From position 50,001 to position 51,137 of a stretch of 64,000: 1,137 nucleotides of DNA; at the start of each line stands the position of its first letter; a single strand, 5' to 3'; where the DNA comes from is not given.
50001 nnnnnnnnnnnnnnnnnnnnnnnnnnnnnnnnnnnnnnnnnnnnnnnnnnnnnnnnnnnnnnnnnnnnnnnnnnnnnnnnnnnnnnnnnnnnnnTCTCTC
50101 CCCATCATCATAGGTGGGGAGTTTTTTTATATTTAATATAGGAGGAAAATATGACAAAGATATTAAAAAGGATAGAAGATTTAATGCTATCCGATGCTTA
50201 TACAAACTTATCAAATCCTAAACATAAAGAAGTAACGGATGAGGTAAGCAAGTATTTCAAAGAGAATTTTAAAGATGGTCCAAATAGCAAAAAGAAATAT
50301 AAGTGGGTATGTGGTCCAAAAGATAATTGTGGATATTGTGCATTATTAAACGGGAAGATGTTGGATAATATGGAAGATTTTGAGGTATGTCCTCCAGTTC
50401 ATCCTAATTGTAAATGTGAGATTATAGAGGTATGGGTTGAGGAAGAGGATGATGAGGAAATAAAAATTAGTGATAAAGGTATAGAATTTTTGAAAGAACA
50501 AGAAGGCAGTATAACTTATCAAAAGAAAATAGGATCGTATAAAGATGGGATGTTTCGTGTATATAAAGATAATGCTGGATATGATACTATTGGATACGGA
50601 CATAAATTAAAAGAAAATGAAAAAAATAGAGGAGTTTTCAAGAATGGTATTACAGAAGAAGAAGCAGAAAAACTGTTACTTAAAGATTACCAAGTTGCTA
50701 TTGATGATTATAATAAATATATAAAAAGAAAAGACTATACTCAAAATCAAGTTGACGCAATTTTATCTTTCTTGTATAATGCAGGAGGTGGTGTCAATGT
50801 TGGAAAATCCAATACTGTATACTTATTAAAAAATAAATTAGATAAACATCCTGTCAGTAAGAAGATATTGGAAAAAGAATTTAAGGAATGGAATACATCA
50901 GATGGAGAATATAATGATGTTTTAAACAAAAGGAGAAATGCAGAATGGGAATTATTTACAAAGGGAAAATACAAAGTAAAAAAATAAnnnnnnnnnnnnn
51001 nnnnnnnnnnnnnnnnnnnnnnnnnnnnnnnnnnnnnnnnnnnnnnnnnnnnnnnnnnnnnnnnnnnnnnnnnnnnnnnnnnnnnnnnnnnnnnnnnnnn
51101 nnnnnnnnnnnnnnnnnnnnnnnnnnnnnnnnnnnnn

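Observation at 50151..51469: Lysozyme-domain protein with a MuF-like zinc motif and no signal peptide, paired with a periplasmic DUF1311/LprI-like protein: a candidate effector-immunity pair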

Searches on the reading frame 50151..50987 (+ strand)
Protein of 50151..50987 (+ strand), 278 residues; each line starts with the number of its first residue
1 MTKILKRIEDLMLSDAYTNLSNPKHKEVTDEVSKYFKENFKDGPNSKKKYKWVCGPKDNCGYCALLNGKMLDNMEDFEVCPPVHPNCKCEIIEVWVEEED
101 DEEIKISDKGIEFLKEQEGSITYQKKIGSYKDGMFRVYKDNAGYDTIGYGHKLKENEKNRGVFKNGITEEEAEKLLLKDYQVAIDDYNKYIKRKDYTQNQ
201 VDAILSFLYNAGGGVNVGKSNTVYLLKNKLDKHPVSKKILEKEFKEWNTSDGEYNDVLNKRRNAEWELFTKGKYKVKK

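Call 3: search_protein_families(library=pfam, proteins=[window:50151-50987:+], max_evalue=0.1)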
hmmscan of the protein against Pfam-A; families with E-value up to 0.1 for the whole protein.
window:50151-50987:+ (278 aa): 6 families
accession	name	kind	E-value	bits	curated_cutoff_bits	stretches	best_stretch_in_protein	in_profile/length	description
PF00959.24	Phage_lysozyme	-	2.2e-21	76.9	22.3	1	136-265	9-125/125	Phage lysozyme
PF25310.1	VG15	-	0.00052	20.7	26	1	20-100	116-196/212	VG15 protein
PF13098.12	Thioredoxin_2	-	0.00075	20.2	27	1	47-106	4-60/104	Thioredoxin-like domain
PF04233.19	Phage_Mu_F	-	0.0011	20.2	29.6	1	4-92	20-112/112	Phage Mu protein F like protein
PF18873.5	Sgo0707_N1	-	0.027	14.2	25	1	193-254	59-119/269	Sgo0707 N-terminal domain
PF12959.12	DUF3848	-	0.053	14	30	0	162-206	15-60/95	Protein of unknown function (DUF3848)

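Call 9: find_homologous_proteins(query=window:50151-50987:+)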
Query window:50151-50987:+ (278 aa): 51 proteins with E <= 0.001 among 1825 candidates.
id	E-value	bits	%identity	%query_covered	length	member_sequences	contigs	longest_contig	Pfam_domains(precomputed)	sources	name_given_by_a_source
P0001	5.0e-131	454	74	99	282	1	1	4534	PF00959.25,PF04233.20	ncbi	-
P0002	7.4e-102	359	62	99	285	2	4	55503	PF00959.25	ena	-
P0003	2.0e-89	318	58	100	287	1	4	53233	PF00959.25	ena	-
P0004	5.3e-67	244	48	94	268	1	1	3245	PF00959.25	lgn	-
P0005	6.2e-50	188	64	54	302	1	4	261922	PF16754.11,PF00959.25,PF04233.20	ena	-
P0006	9.4e-49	184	45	99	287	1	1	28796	PF00959.25,PF04233.20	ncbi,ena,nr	ncbi:glycoside hydrolase family protein [bacterium]|nr:glycoside hydrolase family protein [bacterium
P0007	3.2e-42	163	50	61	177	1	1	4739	PF00959.25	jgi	jgi:GH24 family phage-related lysozyme (muramidase)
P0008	7.2e-37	145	47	61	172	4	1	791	PF00959.25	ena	-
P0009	4.8e-28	117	42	62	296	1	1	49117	PF16754.11,PF00959.25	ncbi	ncbi:MAG: pesticin C-terminus-like muramidase [Alphaproteobacteria bacterium]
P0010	2.1e-23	101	41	55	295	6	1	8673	PF00959.25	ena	-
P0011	3.2e-23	101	39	55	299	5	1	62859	PF16754.11,PF00959.25,PF04233.20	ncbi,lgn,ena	-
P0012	2.7e-21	94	36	74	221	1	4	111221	PF00959.25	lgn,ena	-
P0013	7.6e-21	93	33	86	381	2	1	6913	PF00959.25,PF04233.20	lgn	-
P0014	1.9e-18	85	38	62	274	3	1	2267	PF09374.16,PF05838.18,PF04233.20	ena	-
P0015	6.5e-18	83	39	62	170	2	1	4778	PF00959.25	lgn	-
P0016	4.5e-17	81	32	77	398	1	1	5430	PF00959.25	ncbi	-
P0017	7.1e-16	77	45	36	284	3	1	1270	PF05838.18,PF04233.20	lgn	-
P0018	2.8e-14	71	37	62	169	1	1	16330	PF00959.25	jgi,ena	-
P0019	4.1e-13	68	31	62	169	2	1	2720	PF00959.25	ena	-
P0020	7.2e-13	67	37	61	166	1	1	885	PF00959.25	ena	-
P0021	9.4e-13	66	34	63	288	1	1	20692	PF00959.25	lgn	-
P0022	1.3e-12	66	38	60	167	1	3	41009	PF00959.25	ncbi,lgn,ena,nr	ncbi:MAG: lysozyme [Alphaproteobacteria bacterium]|nr:lysozyme [Alphaproteobacteria bacterium]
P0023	1.4e-12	66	34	63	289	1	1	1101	PF00959.25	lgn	-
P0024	1.9e-12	65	40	46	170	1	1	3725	PF00959.25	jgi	-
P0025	4.8e-12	64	33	63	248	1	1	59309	PF00959.25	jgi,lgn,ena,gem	-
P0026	3.6e-11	61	38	47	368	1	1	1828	PF00959.25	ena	-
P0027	6.6e-11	60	35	62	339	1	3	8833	PF00959.25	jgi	jgi:lysozyme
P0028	2.0e-10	59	33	62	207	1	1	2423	PF00959.25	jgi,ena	-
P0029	2.3e-10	59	31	62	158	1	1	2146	PF00959.25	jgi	jgi:GH24 family phage-related lysozyme (muramidase)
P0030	1.3e-9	56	34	62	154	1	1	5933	PF00959.25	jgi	-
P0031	1.7e-9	56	32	60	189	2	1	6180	PF00959.25,PF08230.17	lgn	-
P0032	4.4e-9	54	35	71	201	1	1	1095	PF00959.25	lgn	-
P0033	5.1e-9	54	32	61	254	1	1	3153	PF00959.25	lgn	-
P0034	1.4e-8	53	25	82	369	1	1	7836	PF00959.25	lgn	-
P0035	3.0e-8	52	33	51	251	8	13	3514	PF00959.25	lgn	-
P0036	5.0e-8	51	35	60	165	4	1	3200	PF00959.25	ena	-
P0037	6.0e-8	51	40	60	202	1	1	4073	PF00959.25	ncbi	-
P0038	4.7e-7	48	33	47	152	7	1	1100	PF00959.25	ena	-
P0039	1.2e-6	46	33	63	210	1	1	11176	PF00959.25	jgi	jgi:GH24 family phage-related lysozyme (muramidase)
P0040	1.2e-6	46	32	61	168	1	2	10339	PF00959.25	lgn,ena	-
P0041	1.4e-6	46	28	69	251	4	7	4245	PF00959.25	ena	-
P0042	1.5e-6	46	36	38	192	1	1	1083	PF00959.25,PF08230.17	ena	-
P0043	7.5e-6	44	28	62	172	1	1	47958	PF00959.25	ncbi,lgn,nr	ncbi:MAG: lysozyme [Burkholderiales bacterium]|nr:lysozyme [Burkholderiales bacterium]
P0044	9.7e-6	43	36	47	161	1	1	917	PF00959.25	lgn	-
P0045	1.1e-5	43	37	50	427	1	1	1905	PF00959.25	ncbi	-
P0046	1.4e-5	43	32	58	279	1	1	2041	PF00959.25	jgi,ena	-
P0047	2.6e-5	42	30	62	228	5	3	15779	PF00959.25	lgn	-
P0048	3.4e-5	42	30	60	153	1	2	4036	PF00959.25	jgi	jgi:lysozyme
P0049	8.0e-5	40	31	62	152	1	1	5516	PF00959.25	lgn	-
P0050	2.5e-4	39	32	59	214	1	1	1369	PF00959.25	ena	-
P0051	4.9e-4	38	33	60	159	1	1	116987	PF00959.25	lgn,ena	-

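Call 10: search_protein_families(library=phrogs, proteins=[window:50151-50987:+], max_evalue=0.01)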
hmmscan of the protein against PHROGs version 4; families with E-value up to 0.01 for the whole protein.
window:50151-50987:+ (278 aa): 15 families
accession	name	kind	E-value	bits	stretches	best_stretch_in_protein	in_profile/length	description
phrog_7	-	lysis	8.8e-30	104.5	1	99-276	547-702/873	endolysin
phrog_13211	-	tail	2.8e-16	59.7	1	105-206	731-833/887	baseplate hub subunit and tail lysozyme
phrog_15410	-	unknown function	5.9e-16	59.4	1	109-199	149-249/311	-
phrog_10457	-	lysis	1.4e-08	35.8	1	167-270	3-94/95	endolysin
phrog_33083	-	lysis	2.3e-07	30.8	1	135-274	19-145/456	endolysin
phrog_115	-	head and packaging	3.4e-06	27.5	1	48-239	268-471/665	minor head protein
phrog_28234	-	lysis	4.3e-06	27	1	126-272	79-222/372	endolysin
phrog_4728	-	head and packaging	6.5e-05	22.9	1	52-202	253-406/591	head morphogenesis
phrog_4290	-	lysis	0.00015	21.3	1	123-180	751-820/969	lysozyme domain-containing protein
phrog_3742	-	unknown function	0.00044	21.3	1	6-39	251-285/287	-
phrog_595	-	head and packaging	0.00057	20.3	1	46-203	247-423/513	head maturation protease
phrog_4610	-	unknown function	0.0018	19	1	73-107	70-105/183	-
phrog_7910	-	lysis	0.0031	19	1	178-272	8-94/96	endolysin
phrog_28652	-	unknown function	0.0031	17.3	1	47-95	248-300/497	-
phrog_2841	-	head and packaging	0.0048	17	1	59-112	269-323/525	minor head protein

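Call 13: find_encoding_contigs(protein=P0002, flank=10000, max_places=4)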
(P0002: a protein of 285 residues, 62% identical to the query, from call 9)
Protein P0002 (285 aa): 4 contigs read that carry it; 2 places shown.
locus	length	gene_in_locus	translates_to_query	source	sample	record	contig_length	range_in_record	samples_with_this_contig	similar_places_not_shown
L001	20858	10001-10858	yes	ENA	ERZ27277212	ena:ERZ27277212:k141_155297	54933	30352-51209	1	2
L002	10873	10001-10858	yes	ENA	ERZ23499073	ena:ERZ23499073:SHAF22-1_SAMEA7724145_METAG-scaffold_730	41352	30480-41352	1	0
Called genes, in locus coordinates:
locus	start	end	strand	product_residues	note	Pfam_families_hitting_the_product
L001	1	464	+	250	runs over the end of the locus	-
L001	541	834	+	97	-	PF00829:Ribosomal_L21p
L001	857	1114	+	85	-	PF01016:Ribosomal_L27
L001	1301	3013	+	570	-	-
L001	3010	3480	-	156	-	PF03652:RuvX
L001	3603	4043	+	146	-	-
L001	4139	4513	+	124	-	-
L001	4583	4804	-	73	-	-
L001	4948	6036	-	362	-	-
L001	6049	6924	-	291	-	-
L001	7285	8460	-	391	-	PF00009:GTP_EFTU, PF03144:GTP_EFTU_D2, PF03143:GTP_EFTU_D3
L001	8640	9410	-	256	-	PF07685:GATase_3 (weak), PF09825:BPL_N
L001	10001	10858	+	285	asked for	PF00959:Phage_lysozyme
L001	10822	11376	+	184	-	-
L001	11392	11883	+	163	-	-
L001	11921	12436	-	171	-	-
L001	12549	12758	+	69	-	-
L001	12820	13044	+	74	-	PF07007:LprI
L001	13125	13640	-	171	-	-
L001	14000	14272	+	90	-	-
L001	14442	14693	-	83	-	-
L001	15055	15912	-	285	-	PF04471:Mrr_cat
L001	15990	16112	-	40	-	-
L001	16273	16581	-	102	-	-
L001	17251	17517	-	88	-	-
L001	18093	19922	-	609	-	PF09491:RE_AlwI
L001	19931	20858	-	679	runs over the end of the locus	PF03602:Cons_hypoth95 (faint), PF02086:MethyltransfD12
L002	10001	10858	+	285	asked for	PF00959:Phage_lysozyme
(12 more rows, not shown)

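Call 14: find_encoding_contigs(protein=P0005, flank=10000, max_places=4)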
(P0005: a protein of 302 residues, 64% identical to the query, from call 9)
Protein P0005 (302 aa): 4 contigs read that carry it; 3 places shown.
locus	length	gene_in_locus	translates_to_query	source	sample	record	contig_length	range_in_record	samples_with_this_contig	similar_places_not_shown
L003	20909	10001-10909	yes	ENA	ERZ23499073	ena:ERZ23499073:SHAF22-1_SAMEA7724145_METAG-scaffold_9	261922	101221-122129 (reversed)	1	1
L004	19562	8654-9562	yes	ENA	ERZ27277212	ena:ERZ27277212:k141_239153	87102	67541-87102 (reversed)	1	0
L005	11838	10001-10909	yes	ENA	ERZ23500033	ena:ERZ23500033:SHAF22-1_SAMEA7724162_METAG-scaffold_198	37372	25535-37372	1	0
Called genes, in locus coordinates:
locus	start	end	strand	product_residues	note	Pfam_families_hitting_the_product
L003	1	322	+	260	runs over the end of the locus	-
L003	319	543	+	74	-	PF15566:Imm32 (weak)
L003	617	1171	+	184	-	-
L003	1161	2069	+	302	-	-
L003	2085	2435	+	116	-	-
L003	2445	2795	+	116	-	-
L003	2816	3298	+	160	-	-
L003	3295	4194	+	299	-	-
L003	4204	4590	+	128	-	-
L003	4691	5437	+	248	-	-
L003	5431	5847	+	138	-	-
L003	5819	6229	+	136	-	-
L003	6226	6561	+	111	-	-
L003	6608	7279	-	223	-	PF03865:ShlB, PF01103:Omp85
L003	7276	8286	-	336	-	PF07244:POTRA (faint), PF08479:POTRA_2, PF17287:POTRA_3, PF03865:ShlB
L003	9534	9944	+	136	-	PF00959:Phage_lysozyme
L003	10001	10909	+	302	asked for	PF04233:Phage_Mu_F (faint), PF00959:Phage_lysozyme (faint), PF16754:Pesticin (weak)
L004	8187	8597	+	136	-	PF00959:Phage_lysozyme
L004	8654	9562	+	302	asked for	PF04233:Phage_Mu_F (faint), PF00959:Phage_lysozyme (faint), PF16754:Pesticin (weak)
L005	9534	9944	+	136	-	PF00959:Phage_lysozyme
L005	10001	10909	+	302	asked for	PF04233:Phage_Mu_F (faint), PF00959:Phage_lysozyme (faint), PF16754:Pesticin (weak)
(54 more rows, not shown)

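Call 24: search_protein_families(library=pfam, proteins=[L001:11392-11883:+], max_evalue=0.1)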
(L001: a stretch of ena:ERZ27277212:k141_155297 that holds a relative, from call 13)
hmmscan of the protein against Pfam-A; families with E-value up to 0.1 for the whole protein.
L001:11392-11883:+ (163 aa): 1 family
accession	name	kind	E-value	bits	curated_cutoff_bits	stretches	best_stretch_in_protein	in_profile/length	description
PF07007.17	LprI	-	0.00018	22.3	22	1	83-158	27-106/106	Lysozyme inhibitor LprI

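Call 36: find_encoding_contigs(protein=P0003, flank=6000, max_places=3)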
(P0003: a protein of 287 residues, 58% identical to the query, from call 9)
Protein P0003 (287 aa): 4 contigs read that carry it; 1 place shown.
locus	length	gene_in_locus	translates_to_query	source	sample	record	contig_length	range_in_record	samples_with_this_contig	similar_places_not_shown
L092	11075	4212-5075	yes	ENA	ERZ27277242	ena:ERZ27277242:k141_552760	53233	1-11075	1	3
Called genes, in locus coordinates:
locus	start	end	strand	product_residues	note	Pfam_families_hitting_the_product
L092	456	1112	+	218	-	PF07562:NCD3G (faint)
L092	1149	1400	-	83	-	PF01381:HTH_3 (faint)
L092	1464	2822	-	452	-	PF00749:tRNA-synt_1c, PF19269:Anticodon_2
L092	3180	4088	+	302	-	PF01501:Glyco_transf_8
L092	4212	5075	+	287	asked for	PF00959:Phage_lysozyme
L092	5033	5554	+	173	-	PF07007:LprI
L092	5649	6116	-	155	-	-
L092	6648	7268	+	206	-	PF12710:HAD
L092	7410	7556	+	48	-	PF00468:Ribosomal_L34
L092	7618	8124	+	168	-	PF00825:Ribonuclease_P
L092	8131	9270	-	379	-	-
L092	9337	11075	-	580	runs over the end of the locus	-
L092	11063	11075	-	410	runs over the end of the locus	-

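Call 46: predict_structure(alignment_id=A2)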
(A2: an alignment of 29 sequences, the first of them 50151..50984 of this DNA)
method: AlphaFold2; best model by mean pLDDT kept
length: 278 residues; sequences in the alignment: 29
mean_pLDDT: 89.6   pTM: 0.66
mean pLDDT of the five models: 89.6, 89.4, 88.6, 87.1, 87.0
residues with pLDDT >= 90: 194; 70-90: 65; 50-70: 18; < 50: 1
segments of 3 or more residues with pLDDT < 50: none
pLDDT, mean of each block of 10 residues (from residue 1): 82 93 94 82 69 81 88 90 84 78 88 93 94 95 92 94 95 95 94 95 96 85 96 96 91 89 97 81
secondary structure, 60 per line:
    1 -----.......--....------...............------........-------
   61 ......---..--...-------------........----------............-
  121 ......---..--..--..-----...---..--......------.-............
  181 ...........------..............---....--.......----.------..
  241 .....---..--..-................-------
elements in order: H6-12 H15-18 H25-39 E46-53 H61-66 E90-97 H108-119 H121-126 E145-147 H155-160 H169-191 H198-211 H215-218 H221-227 H240-245 H256-271
